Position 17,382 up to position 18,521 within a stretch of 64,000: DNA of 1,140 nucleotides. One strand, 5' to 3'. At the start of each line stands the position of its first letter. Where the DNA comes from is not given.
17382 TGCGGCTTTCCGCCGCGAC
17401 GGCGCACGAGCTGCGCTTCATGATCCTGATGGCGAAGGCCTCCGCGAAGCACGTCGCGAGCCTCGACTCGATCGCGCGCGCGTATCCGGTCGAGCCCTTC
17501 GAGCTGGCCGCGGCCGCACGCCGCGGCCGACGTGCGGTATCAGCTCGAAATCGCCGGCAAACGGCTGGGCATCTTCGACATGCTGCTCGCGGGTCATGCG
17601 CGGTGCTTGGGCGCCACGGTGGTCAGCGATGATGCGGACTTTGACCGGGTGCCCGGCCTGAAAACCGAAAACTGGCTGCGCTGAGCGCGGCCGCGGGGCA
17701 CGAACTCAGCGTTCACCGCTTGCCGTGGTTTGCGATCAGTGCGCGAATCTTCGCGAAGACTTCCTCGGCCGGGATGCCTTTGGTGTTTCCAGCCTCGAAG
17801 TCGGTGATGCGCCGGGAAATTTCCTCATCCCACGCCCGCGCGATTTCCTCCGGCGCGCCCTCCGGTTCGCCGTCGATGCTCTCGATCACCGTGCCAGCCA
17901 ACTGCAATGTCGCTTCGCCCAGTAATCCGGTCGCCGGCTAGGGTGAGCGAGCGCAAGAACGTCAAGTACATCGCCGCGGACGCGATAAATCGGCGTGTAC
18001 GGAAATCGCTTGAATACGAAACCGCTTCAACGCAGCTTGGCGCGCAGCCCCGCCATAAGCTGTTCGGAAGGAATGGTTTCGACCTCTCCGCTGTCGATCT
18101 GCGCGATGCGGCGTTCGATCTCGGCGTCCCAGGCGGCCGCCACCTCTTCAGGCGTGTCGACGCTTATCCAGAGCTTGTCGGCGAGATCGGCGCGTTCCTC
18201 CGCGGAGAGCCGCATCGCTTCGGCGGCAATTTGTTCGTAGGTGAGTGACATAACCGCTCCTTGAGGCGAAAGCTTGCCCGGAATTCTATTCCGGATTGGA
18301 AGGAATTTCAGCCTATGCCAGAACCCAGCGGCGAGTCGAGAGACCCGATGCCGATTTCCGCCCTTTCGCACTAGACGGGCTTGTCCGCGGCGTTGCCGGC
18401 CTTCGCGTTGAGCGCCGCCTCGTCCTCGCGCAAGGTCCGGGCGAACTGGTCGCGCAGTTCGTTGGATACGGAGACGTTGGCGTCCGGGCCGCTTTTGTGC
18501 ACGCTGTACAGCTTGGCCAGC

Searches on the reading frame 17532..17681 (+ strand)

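Call 11: search_protein_families(library=pfam, max_evalue=1, proteins=[window:17532-17681:+])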
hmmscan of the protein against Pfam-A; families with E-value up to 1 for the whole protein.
window:17532-17681:+ (50 aa): 1 family
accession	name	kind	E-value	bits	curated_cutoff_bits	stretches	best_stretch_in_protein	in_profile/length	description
PF01850.27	PIN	-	4.3e-05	24.5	23.6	1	6-42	82-119/120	PIN domain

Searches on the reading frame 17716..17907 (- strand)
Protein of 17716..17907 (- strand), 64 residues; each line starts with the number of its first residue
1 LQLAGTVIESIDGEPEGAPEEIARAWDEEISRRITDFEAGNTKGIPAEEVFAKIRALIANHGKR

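Call 11: search_protein_families(library=pfam, max_evalue=1, proteins=[window:17716-17907:-])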
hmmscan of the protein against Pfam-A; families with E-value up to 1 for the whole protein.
window:17716-17907:- (64 aa): 2 families
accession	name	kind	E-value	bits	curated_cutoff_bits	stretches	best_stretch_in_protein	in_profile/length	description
PF09720.15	Unstab_antitox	-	1.1e-09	38.7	23.3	1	2-50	9-54/54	Putative addiction module component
PF18932.5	DUF5681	-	0.11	13.6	27.5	1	13-53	11-51/77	Family of unknown function (DUF5681)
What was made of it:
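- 17713..17907 (-): Orphan antitoxin (Unstab_antitox) with no toxin partner. Pfam PF09720, E=1e-9 (call 11).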

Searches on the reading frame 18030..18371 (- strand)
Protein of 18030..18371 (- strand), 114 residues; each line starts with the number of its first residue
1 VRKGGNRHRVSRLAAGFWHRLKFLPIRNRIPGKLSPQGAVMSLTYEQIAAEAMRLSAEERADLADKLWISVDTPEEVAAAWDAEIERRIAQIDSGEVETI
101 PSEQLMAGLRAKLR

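Call 11: search_protein_families(library=pfam, max_evalue=1, proteins=[window:18030-18371:-])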
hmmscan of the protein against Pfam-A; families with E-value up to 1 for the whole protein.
window:18030-18371:- (114 aa): 3 families
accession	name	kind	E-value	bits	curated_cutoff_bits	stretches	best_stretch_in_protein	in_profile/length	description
PF09720.15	Unstab_antitox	-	1.1e-13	51.4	23.3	1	55-104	2-53/54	Putative addiction module component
PF18051.6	RPN1_C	-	0.14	12.7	26.1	1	54-72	21-39/54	26S proteasome non-ATPase regulatory subunit RPN1 C-terminal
PF10952.14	DUF2753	-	0.15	12.7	28.7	1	43-86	22-65/140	Protein of unknown function (DUF2753)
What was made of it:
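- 18027..18251 (-): Second orphan antitoxin (Unstab_antitox). Pfam PF09720, E=1e-13 (call 11).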
